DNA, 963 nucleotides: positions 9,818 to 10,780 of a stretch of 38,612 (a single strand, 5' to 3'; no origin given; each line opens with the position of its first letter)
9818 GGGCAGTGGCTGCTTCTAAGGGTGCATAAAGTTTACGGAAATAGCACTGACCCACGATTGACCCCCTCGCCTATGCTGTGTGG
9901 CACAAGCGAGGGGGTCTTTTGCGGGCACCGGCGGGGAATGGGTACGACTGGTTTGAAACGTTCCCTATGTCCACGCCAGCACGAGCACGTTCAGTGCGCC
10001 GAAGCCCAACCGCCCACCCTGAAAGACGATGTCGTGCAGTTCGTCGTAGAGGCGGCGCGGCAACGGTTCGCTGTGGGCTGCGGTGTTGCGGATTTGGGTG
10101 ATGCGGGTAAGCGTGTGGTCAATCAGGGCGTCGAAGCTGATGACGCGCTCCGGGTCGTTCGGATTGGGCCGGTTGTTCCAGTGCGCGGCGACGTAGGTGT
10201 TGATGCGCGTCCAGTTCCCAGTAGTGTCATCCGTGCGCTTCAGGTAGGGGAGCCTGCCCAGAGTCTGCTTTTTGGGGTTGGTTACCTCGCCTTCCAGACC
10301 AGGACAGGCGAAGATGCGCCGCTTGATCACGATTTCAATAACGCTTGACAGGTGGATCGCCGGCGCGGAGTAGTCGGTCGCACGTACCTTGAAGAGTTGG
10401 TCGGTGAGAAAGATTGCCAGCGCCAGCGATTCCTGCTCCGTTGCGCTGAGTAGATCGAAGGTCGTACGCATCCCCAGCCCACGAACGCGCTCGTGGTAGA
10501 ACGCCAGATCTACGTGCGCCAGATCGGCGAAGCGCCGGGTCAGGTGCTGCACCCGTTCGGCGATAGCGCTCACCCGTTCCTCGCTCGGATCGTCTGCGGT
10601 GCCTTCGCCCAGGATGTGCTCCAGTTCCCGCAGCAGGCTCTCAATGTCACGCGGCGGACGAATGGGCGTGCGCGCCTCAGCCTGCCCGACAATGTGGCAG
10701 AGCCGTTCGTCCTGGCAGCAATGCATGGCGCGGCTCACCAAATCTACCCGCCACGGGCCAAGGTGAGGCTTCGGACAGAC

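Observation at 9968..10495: C-terminal HEPN-like module (RNTAAH) on the McrC-like protein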

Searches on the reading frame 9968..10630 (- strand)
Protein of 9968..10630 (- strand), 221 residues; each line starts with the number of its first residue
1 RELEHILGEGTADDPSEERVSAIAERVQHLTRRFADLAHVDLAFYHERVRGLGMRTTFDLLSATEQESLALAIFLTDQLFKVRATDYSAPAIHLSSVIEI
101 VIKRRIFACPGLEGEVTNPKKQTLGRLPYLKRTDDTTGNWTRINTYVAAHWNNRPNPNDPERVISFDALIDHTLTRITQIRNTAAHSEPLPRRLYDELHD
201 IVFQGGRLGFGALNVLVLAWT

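Call 12: search_solved_structures(query=A2, max_evalue=10, show_alignments=3)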
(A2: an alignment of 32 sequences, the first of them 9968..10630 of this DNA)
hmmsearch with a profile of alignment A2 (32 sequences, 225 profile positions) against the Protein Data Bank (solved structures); distinct sequences matched with E-value up to 10: 13.
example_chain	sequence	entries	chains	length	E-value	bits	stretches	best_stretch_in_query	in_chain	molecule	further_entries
9t4f_A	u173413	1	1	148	0.16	14.6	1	100-177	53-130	Diphosphoinositol polyphosphate phosphohydrolase 1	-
9t4l_A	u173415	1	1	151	0.17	14.5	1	100-177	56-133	Diphosphoinositol polyphosphate phosphohydrolase 1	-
1v63_A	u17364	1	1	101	0.22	14.1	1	129-178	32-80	Nucleolar transcription factor 1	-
9t4c_A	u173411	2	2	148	0.26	13.9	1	100-177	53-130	Diphosphoinositol polyphosphate phosphohydrolase 1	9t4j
9t4d_A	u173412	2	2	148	0.34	13.5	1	100-177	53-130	Diphosphoinositol polyphosphate phosphohydrolase 1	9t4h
6pck_A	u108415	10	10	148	0.35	13.5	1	100-177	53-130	Diphosphoinositol polyphosphate phosphohydrolase 1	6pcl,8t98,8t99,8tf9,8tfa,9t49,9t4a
9t48_A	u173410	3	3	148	0.39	13.3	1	100-177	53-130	Diphosphoinositol polyphosphate phosphohydrolase 1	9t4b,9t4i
6wo7_A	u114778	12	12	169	0.47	13.1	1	100-177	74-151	Diphosphoinositol polyphosphate phosphohydrolase 1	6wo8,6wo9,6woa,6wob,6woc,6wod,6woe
7tn4_A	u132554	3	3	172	0.48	13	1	100-177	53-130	Diphosphoinositol polyphosphate phosphohydrolase 1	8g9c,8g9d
2fvv_A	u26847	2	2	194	0.62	12.7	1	100-177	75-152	Diphosphoinositol polyphosphate phosphohydrolase 1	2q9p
9t4k_A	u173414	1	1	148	0.64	12.6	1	100-177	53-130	Diphosphoinositol polyphosphate phosphohydrolase 1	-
9t4m_A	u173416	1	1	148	0.65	12.6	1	100-177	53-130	Diphosphoinositol polyphosphate phosphohydrolase 1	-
7pzy_T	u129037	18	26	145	0.69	12.5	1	22-90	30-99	Ribosomal 40S subunit protein S18B | 40S ribosomal protein S18-B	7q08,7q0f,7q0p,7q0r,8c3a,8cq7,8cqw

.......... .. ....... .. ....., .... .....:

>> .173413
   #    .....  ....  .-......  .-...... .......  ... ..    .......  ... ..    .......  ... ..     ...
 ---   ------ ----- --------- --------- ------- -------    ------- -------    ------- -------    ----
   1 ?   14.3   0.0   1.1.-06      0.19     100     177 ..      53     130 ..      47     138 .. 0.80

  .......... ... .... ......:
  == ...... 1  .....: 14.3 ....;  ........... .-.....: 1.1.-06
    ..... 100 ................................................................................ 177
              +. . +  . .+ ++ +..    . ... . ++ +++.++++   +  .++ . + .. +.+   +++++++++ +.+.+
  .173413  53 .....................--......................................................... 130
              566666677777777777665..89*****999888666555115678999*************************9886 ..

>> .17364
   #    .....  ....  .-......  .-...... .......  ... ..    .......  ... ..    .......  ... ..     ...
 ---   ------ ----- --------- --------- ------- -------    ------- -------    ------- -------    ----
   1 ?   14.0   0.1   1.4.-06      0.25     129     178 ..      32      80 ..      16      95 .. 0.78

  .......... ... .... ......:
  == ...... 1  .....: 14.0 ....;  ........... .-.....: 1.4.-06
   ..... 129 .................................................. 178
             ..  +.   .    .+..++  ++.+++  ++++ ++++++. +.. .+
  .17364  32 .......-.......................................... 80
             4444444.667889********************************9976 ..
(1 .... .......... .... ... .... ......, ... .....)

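Call 13: search_protein_families(library=pfam, alignment_id=A2, max_evalue=10)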
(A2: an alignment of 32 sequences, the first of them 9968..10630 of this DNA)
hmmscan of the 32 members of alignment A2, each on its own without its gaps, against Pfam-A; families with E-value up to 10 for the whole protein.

A. member 1, window:9968-10630:- (221 aa): 1 family
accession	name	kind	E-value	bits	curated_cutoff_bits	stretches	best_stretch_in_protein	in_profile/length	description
PF10568.15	Tom37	-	0.24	12.2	25.1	1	117-179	21-89/124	Outer mitochondrial membrane transport complex protein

B. families by the number of members that match (of 32 scanned): 22 families
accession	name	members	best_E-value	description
PF18735.6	HEPN_RiboL-PSP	7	0.0016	RiboL-PSP-HEPN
PF13643.11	DUF4145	5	0.00014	Domain of unknown function (DUF4145)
PF18731.6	HEPN_Swt1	5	0.013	Swt1-like HEPN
PF10568.15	Tom37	4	0.17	Outer mitochondrial membrane transport complex protein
PF10046.14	BLOC1_2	1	0.014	Biogenesis of lysosome-related organelles complex-1 subunit 2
PF07739.18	TipAS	1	0.017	TipAS antibiotic-recognition domain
PF01691.21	Adeno_E1B_19K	1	0.024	Adenovirus E1B 19K protein / small t-antigen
PF04899.17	MbeD_MobD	1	0.027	MbeD/MobD like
PF10747.14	SirA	1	0.03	Sporulation inhibitor of replication protein SirA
PF19113.5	DUF5799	1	0.061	Family of unknown function (DUF5799)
PF24915.1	Spectrin_SESTD1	1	0.076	SESTD1-like, spectrin repeat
PF17383.7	kleA_kleC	1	0.082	Uncharacterized KorC regulated protein A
PF04977.20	DivIC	1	0.089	Septum formation initiator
PF11937.13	DUF3455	1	0.1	Protein of unknown function (DUF3455)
PF25148.1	DUF7824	1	0.11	Domain of unknown function (DUF7824)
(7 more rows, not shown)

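Call 17: predict_structure(alignment_id=A2)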
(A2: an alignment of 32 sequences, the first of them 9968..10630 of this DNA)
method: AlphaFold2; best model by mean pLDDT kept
length: 221 residues; sequences in the alignment: 32
mean_pLDDT: 92.1   pTM: 0.89
mean pLDDT of the five models: 92.1, 90.8, 90.9, 90.9, 90.4
residues with pLDDT >= 90: 176; 70-90: 39; 50-70: 6; < 50: 0
segments of 3 or more residues with pLDDT < 50: none
pLDDT, mean of each block of 10 residues (from residue 1): 78 67 88 93 97 96 97 96 94 96 95 91 91 90 97 95 96 95 88 97 92 97 91
secondary structure, 60 per line:
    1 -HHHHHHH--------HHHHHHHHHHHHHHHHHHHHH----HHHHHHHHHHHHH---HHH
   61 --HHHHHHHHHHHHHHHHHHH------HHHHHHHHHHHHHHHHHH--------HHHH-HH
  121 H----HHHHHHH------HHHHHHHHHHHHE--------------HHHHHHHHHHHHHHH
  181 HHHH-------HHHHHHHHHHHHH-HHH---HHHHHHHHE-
elements in order: H2-8 H17-37 H42-54 H63-81 H88-105 H114-117 H126-132 H139-150 H166-184 H192-204 H212-219

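Call 19: fold_search(model_id=the predicted structure, library=pdb)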
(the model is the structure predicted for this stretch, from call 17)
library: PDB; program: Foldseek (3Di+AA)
matches with E <= 10: 79; with E <= 0.001: 0
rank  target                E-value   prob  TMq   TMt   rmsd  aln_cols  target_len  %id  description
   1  6y2r_B                3.2e-01  0.93  0.43  0.30   5.3       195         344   13  Escherichia coli R255A RnlA endoribonuclease (single alanine mutant of RnlA) (released 2021-05-12)
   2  6y2r_A                6.9e-01  0.75  0.41  0.28   7.9       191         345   14  Escherichia coli R255A RnlA endoribonuclease (single alanine mutant of RnlA) (released 2021-05-12)
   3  8zyv_D                8.0e-01  0.05  0.15  0.15  24.1       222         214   13  Bacterial flagellar sodium-driven stator PomA5PomB2 with 100 mM NaCl (released 2025-01-01)
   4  4i8o_A                8.8e-01  0.66  0.38  0.26   8.6       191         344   14  Crystal structure of the toxin RnlA from Escherichia coli (released 2013-10-23)
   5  5hy3_A                1.3e+00  0.30  0.32  0.29  14.2       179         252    9  Crystal structure of Escherichia coli toxin LsoA in complex with T4 phage antitoxin Dmd (released 2016-06-22)
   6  3rrn_B                1.4e+00  0.06  0.17  0.14  16.9       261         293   11  S. cerevisiae dbp5 l327v bound to gle1 h337r and ip6 (released 2011-05-18)
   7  6ff6                  1.8e+00  0.08  0.21  0.21  22.9       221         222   13  Crystal structure of novel repeat protein BRIC1 (released 2018-09-05)
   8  6b4e_A                2.0e+00  0.05  0.17  0.14  16.9       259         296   11  Crystal structure of Saccharomyces cerevisiae Gle1 CTD-Nup42 GBM complex (released 2018-06-20)
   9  6tug_G                2.7e+00  0.09  0.29  0.19  13.0       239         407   13  Enterococcus italicus Csm6 bound to cyclic hexa-2'-fluoro-hexa-dAMP (released 2020-02-26)
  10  5hdi_B                2.9e+00  0.06  0.16  0.11  15.9       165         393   13  Structural characterization of CYP144A1, a Mycobacterium tuberculosis cytochrome P450 (released 2016-05-04)
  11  8by6_A                2.9e+00  0.05  0.19  0.09  16.1       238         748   14  Structure of the human nuclear cap-binding complex bound to NCBP3(560-620) and cap-analogue m7GpppG (released 2024-01-24)
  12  1iw7_F                3.1e+00  0.05  0.19  0.14  21.6       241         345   12  Crystal structure of the RNA polymerase holoenzyme from Thermus thermophilus at 2.6A resolution (released 2002-06-26)
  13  5hdt_A                3.2e+00  0.04  0.17  0.06  16.7       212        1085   15  Human cohesin regulator Pds5B bound to a Wapl peptide (released 2016-03-09)
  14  5a1v_Q                3.5e+00  0.03  0.17  0.14  20.1       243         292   14  The structure of the COPI coat linkage I (released 2015-07-08)
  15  7sn8_D                3.5e+00  0.03  0.14  0.11  18.6       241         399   12  Cryo-EM structure of Drosophila Integrator cleavage module (IntS4-IntS9-IntS11) in complex with IP6 (released 2022-10-12)
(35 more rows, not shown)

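Call 24: search_protein_representatives(alignment_id=A2)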
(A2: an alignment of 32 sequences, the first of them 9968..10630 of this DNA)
Query: 32 sequences, 225 profile positions. Proteins with E-value up to 0.001 (for the whole library): 164; up to 1e-10: 75; up to 1e-30: 45. The best 150 are listed.
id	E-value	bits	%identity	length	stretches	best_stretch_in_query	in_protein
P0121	9.1e-93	326.1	-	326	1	1-223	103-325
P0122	7.0e-91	320.0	-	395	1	2-223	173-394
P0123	1.2e-90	319.2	-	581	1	1-223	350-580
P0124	3.5e-90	317.7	-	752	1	1-223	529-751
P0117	1.4e-88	312.4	-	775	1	11-223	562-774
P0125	2.3e-87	308.5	-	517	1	2-224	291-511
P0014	1.7e-86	305.6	-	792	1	1-223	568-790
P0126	3.5e-86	304.6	-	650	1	1-224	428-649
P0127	1.6e-81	289.3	-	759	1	2-223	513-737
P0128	1.2e-80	286.5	-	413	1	1-224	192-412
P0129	5.7e-79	281.0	-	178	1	46-223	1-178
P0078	8.0e-79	280.5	-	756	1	1-223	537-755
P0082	1.8e-77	276.1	-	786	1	1-223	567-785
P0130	8.0e-76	270.7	-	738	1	1-223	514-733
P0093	3.1e-75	268.8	-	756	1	1-224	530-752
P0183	2.8e-13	66.2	-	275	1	9-196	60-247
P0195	5.1e-08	49.0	-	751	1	4-207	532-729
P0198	9.9e-08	48.0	-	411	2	11-205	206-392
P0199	1.2e-07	47.8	-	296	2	16-120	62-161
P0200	1.8e-07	47.2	-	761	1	7-206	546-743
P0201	5.2e-07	45.7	-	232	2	42-110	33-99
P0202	8.0e-07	45.1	-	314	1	17-196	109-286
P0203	8.8e-07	44.9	-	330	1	10-205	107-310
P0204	9.2e-07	44.9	-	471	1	3-206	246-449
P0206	1.2e-06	44.5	-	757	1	7-206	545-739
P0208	2.9e-06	43.2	-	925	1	42-211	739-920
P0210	3.7e-06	42.9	-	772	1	4-205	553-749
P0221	1.3e-05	41.1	-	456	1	27-215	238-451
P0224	2.3e-05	40.3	-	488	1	20-211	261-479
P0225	2.3e-05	40.3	-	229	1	12-206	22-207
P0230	4.4e-05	39.4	-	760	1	3-206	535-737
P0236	8.9e-05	38.4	-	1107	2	11-117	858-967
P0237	9.1e-05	38.3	-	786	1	6-204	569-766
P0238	9.6e-05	38.3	-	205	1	34-208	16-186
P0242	1.1e-04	38.1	-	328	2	121-205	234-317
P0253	2.4e-04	36.9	-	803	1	12-211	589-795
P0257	2.7e-04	36.8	-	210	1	61-206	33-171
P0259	3.0e-04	36.7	-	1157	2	121-219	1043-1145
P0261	3.3e-04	36.5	-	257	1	22-204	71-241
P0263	3.7e-04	36.3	-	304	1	4-194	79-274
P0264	3.8e-04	36.3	-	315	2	42-110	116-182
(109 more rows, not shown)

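Call 25: search_protein_families(library=pfam, proteins=[P0195, P0198, P0203, P0204, P0208, P0221, P0224, P0236, P0259, P0238], max_evalue=0.1)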
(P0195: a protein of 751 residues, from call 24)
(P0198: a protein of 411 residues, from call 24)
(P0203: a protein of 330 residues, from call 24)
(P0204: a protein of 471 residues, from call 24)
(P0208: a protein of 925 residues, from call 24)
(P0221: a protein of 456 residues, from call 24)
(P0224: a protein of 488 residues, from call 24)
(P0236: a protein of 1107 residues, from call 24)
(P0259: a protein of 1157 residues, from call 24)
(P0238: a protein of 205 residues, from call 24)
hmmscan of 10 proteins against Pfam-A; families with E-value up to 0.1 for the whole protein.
P0195 (751 aa): 2 families
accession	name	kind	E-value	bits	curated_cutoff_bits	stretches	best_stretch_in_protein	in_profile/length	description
PF18735.6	HEPN_RiboL-PSP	-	0.00011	22.6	28.4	1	644-725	95-174/191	RiboL-PSP-HEPN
PF16100.11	RMI2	-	0.071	13.3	29.4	0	341-395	74-127/132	RecQ-mediated genome instability protein 2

P0198 (411 aa): 0 families

P0203 (330 aa): 2 families
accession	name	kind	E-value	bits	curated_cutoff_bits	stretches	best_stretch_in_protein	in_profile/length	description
PF05546.16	She9_MDM33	-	0.0017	18.6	22.2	0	229-287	84-143/198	She9 / Mdm33 family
PF18731.6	HEPN_Swt1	-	0.016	16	27.5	1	248-309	45-107/115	Swt1-like HEPN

P0204 (471 aa): 1 family
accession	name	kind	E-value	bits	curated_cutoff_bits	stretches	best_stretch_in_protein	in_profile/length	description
PF14063.11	DUF4254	-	0.068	13.4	27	0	386-446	7-63/144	Protein of unknown function (DUF4254)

P0208 (925 aa): 7 families
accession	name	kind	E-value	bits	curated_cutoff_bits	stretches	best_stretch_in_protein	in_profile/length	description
PF01555.25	N6_N4_Mtase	-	2e-14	54.5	26.7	2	51-96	168-213/221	DNA methylase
PF08241.18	Methyltransf_11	-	7.6e-05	23.7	21.2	0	523-540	77-94/95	Methyltransferase domain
PF01170.24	UPF0020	-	0.00011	22.4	22.3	1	64-91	28-55/197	RMKL-like, methyltransferase domain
PF13649.12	Methyltransf_25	-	0.00016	22.8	27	0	72-111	5-48/97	Methyltransferase domain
PF13719.11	Zn_ribbon_5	-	0.0011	19.1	29.3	1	154-191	2-36/37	zinc-ribbon domain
PF20120.5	DUF6510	-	0.015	15.7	26.4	1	154-190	26-61/86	Family of unknown function (DUF6510)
PF12760.12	Zn_ribbon_IS1595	-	0.075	13.5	25.4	0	181-226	19-45/46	Transposase zinc-ribbon domain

P0221 (456 aa): 1 family
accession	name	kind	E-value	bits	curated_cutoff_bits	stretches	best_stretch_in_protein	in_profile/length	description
PF09659.15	Cas_Csm6_HEPN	-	0.04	14.1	23.4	0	366-424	87-141/193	Cas_Csm6 HEPN domain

P0224 (488 aa): 1 family
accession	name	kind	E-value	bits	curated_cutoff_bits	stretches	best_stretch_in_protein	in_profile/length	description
PF03020.21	LEM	-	0.0016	18.4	24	0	223-242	9-28/40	LEM domain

P0236 (1107 aa): 4 families
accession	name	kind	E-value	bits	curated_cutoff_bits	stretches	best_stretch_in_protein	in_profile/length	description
PF08238.18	Sel1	-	1.2e-81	266.7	30.7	11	141-176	1-36/36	Sel1 repeat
PF13424.12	TPR_12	-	2.3e-05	24.9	30.1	0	123-153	24-57/77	Tetratricopeptide repeat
PF12110.13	Nup96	-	0.017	14.6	25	0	579-646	64-134/295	Nuclear protein 96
PF13432.12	TPR_16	-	0.054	14.4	32.7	0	124-153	12-43/65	Tetratricopeptide repeat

P0259 (1157 aa): 2 families
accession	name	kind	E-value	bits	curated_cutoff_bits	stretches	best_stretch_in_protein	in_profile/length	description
PF08238.18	Sel1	-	1.2e-68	225.6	30.7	7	188-221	3-36/36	Sel1 repeat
PF07719.23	TPR_2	-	0.00067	20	27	0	680-698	14-32/34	Tetratricopeptide repeat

P0238 (205 aa): 0 families

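Call 42: search_protein_families(library=pfam, alignment_id=A3, max_evalue=0.01)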
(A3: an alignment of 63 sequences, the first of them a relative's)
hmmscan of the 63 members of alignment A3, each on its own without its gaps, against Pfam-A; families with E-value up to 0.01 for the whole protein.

A. member 1, P0181 (640 aa): 0 families

B. families by the number of members that match (of 63 scanned): 27 families (the first 25 are shown)
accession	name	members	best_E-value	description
PF13643.11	DUF4145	5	8.9e-06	Domain of unknown function (DUF4145)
PF08238.18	Sel1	3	1.2e-81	Sel1 repeat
PF18731.6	HEPN_Swt1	3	6e-06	Swt1-like HEPN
PF09509.15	Hypoth_Ymh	3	0.0083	Protein of unknown function (Hypoth_ymh)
PF18735.6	HEPN_RiboL-PSP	2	0.00011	RiboL-PSP-HEPN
PF01555.25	N6_N4_Mtase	1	2e-14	DNA methylase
PF13424.12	TPR_12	1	2.3e-05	Tetratricopeptide repeat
PF08241.18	Methyltransf_11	1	7.6e-05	Methyltransferase domain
PF01170.24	UPF0020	1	0.00011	RMKL-like, methyltransferase domain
PF04504.20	GeBP-like_DBD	1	0.00011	Glabrous-enhancer-binding protein-like family, DBD domain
PF02384.22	N6_Mtase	1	0.00013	N-6 DNA Methylase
PF13649.12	Methyltransf_25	1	0.00016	Methyltransferase domain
PF08946.15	Osmo_CC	1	0.00056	Osmosensory transporter coiled coil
PF07719.23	TPR_2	1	0.00067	Tetratricopeptide repeat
PF06103.16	DUF948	1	0.00076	Bacterial protein of unknown function (DUF948)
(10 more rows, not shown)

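Call 46: fold_search(model_id=the predicted structure, library=viral)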
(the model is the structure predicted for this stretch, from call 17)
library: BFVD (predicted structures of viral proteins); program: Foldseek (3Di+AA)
matches with E <= 10: 98; with E <= 0.001: 0
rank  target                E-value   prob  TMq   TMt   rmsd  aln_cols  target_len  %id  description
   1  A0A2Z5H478            4.6e-01  0.06  0.13  0.11  20.2       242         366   12  Head morphogenesis protein [Escherichia phage Halfdan]
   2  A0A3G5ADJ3            5.3e-01  0.05  0.13  0.07  19.7       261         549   12  Guanine nucleotide exchange factor [Satyrvirus sp.]
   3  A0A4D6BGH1            7.0e-01  0.08  0.14  0.17  14.9       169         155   10  (no name in the UniProt tables at hand)
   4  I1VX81                1.4e+00  0.04  0.15  0.15  19.9       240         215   10  (no name in the UniProt tables at hand)
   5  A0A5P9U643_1          2.0e+00  0.03  0.15  0.05  22.7       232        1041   12  (no name in the UniProt tables at hand)
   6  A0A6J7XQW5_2          2.4e+00  0.04  0.13  0.05  13.3       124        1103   14  Large polyvalent protein associated domain-containing protein [uncultured Caudovirales phage]
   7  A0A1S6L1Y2            2.7e+00  0.03  0.13  0.10  18.8       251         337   10  (no name in the UniProt tables at hand)
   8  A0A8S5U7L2            3.8e+00  0.04  0.13  0.21  13.4       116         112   16  Uncharacterized protein [Myoviridae sp. ctsNY46]
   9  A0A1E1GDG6            3.8e+00  0.03  0.16  0.18  17.8       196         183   10  (no name in the UniProt tables at hand)
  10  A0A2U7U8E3            3.8e+00  0.03  0.17  0.07  19.5       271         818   12  F-box domain containing protein [Pandoravirus quercus]
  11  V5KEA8                3.8e+00  0.02  0.12  0.03  24.0       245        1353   15  Uncharacterized protein [uncultured virus]
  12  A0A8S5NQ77            3.9e+00  0.08  0.30  0.31  18.1       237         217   13  Uncharacterized protein [Siphoviridae sp. ctpbe1]
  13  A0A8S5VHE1            3.9e+00  0.06  0.16  0.14  14.3       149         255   15  Terminase small subunit [Siphoviridae sp. ctNxi14]
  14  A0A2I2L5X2            3.9e+00  0.03  0.16  0.13  15.5       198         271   10  Uncharacterized protein [Orpheovirus IHUMI-LCC2]
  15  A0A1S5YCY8            4.1e+00  0.04  0.16  0.17  13.3       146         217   16  Polymerase (Fragment) [Mint vein banding-associated virus]
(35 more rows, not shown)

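Call 48: search_protein_families(library=pfam, proteins=[P0183, P0199, P0201, P0202, P0225, P0242, P0257, P0261, P0263, P0264], max_evalue=0.05)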
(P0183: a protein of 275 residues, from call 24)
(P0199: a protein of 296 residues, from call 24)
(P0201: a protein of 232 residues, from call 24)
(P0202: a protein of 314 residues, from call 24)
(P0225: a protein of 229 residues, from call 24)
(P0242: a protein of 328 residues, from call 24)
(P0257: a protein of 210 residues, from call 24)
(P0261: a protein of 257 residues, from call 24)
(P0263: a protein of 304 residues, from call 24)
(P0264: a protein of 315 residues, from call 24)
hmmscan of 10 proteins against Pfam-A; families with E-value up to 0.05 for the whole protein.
P0183 (275 aa): 0 families

P0199 (296 aa): 0 families

P0201 (232 aa): 2 families
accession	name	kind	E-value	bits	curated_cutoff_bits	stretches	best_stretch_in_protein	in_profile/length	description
PF09659.15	Cas_Csm6_HEPN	-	0.006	16.8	23.4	1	133-227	71-168/193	Cas_Csm6 HEPN domain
PF18731.6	HEPN_Swt1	-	0.012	16.3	27.5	1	152-224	44-114/115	Swt1-like HEPN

P0202 (314 aa): 1 family
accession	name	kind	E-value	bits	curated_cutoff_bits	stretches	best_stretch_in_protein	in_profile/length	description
PF14355.11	Abi_C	-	0.026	15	24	0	92-132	8-48/83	Abortive infection C-terminus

P0225 (229 aa): 1 family
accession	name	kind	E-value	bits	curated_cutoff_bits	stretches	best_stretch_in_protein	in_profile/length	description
PF23237.1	HYR_4C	-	0.034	14.8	27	0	134-154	49-68/73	HYR-like domain with 4 cysteines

P0242 (328 aa): 0 families

P0257 (210 aa): 0 families

P0261 (257 aa): 0 families

P0263 (304 aa): 1 family
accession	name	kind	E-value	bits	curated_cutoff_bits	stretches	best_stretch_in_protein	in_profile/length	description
PF07729.17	FCD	-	0.018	15.9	24.3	0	177-205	48-76/125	FCD domain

P0264 (315 aa): 3 families
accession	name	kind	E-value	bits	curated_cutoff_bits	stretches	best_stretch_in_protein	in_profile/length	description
PF04504.20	GeBP-like_DBD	-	0.00011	23.3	29.5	1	241-292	29-82/94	Glabrous-enhancer-binding protein-like family, DBD domain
PF07500.19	TFIIS_M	-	0.042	14.7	29.2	0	75-157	10-90/114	Transcription factor S-II (TFIIS), central domain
PF17372.7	DUF5394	-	0.047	13.5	25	0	70-96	32-59/243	Family of unknown function (DUF5394)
